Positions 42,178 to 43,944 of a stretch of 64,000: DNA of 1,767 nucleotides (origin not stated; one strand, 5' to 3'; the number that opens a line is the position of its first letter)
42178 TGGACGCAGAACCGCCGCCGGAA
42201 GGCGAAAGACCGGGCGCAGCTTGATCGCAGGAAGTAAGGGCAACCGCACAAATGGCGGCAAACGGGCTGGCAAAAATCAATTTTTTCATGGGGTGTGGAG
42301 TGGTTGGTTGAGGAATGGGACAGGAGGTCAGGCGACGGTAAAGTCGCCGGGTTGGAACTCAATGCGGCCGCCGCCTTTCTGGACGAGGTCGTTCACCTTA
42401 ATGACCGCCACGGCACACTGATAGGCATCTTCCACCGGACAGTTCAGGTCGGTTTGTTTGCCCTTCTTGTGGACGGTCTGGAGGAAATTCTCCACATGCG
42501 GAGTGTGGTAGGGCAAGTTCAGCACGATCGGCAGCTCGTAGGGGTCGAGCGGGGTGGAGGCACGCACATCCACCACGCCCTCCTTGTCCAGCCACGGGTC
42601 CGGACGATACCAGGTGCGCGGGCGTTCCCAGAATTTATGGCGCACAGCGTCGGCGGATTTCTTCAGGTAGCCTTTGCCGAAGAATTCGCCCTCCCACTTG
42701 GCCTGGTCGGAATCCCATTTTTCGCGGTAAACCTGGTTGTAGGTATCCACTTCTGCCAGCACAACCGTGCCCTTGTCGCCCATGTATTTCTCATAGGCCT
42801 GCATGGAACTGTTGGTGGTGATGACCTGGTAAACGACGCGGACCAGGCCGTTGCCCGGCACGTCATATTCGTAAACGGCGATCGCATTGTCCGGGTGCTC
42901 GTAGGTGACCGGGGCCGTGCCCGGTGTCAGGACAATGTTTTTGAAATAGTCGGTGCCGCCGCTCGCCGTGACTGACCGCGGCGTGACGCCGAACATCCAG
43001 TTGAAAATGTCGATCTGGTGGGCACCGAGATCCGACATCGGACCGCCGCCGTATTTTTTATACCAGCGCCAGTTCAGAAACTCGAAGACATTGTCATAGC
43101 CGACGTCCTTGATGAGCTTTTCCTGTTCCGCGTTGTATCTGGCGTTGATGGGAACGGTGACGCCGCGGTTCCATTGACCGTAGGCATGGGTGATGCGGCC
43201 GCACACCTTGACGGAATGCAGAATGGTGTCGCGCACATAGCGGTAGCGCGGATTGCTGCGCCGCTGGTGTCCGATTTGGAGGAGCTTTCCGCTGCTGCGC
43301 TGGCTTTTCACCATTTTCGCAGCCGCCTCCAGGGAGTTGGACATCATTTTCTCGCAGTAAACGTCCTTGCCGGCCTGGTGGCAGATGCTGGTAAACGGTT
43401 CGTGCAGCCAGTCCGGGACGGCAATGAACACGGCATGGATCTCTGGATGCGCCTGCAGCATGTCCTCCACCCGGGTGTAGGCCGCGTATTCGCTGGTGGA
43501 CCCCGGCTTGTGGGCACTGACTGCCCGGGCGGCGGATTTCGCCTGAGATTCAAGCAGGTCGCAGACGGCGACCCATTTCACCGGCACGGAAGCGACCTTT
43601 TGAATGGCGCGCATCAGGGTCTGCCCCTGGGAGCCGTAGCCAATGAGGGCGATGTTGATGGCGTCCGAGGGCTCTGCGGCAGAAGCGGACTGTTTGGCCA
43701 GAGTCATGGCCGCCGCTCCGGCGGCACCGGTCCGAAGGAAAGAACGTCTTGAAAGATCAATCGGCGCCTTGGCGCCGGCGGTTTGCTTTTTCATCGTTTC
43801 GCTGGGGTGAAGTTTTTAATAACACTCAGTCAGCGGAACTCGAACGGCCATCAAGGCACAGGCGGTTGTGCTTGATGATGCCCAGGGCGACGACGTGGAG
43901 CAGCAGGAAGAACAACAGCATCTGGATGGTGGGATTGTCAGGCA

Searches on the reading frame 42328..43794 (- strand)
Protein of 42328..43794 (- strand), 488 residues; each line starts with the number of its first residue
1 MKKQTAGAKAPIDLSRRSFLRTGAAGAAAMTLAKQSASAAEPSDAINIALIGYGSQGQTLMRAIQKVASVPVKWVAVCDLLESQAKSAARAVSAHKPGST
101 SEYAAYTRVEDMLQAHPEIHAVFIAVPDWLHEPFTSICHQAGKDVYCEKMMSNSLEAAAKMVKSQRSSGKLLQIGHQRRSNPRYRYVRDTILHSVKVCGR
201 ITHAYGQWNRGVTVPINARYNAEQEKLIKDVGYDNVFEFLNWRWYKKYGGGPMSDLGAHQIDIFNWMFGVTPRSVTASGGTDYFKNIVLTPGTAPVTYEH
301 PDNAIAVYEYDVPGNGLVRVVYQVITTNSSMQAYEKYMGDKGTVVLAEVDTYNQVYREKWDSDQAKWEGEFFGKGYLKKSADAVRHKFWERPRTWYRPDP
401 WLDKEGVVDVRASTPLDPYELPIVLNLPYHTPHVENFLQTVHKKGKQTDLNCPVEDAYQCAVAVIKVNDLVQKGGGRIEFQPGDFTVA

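Call 66: search_protein_families(library=pfam, proteins=[window:42328-43794:-], max_evalue=0.001)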
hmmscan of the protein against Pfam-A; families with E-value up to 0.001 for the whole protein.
window:42328-43794:- (488 aa): 5 families
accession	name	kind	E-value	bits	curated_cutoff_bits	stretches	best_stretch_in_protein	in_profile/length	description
PF01408.29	GFO_IDH_MocA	-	1.2e-15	58.7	24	1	46-176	1-120/120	Oxidoreductase family, NAD-binding Rossmann fold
PF22725.1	GFO_IDH_MocA_C3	-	1.5e-11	44.8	27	1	239-311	32-93/124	GFO/IDH/MocA C-terminal domain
PF02894.22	GFO_IDH_MocA_C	-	5.3e-09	36.6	22.9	1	234-351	24-133/218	Oxidoreductase family, C-terminal alpha/beta domain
PF10518.14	TAT_signal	-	3e-05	24.2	22.7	1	13-33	1-21/21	TAT (twin-arginine translocation) pathway signal sequence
PF03435.24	Sacchrp_dh_NADP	-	8.3e-05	23.4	25.1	1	48-161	1-110/129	Saccharopine dehydrogenase NADP binding domain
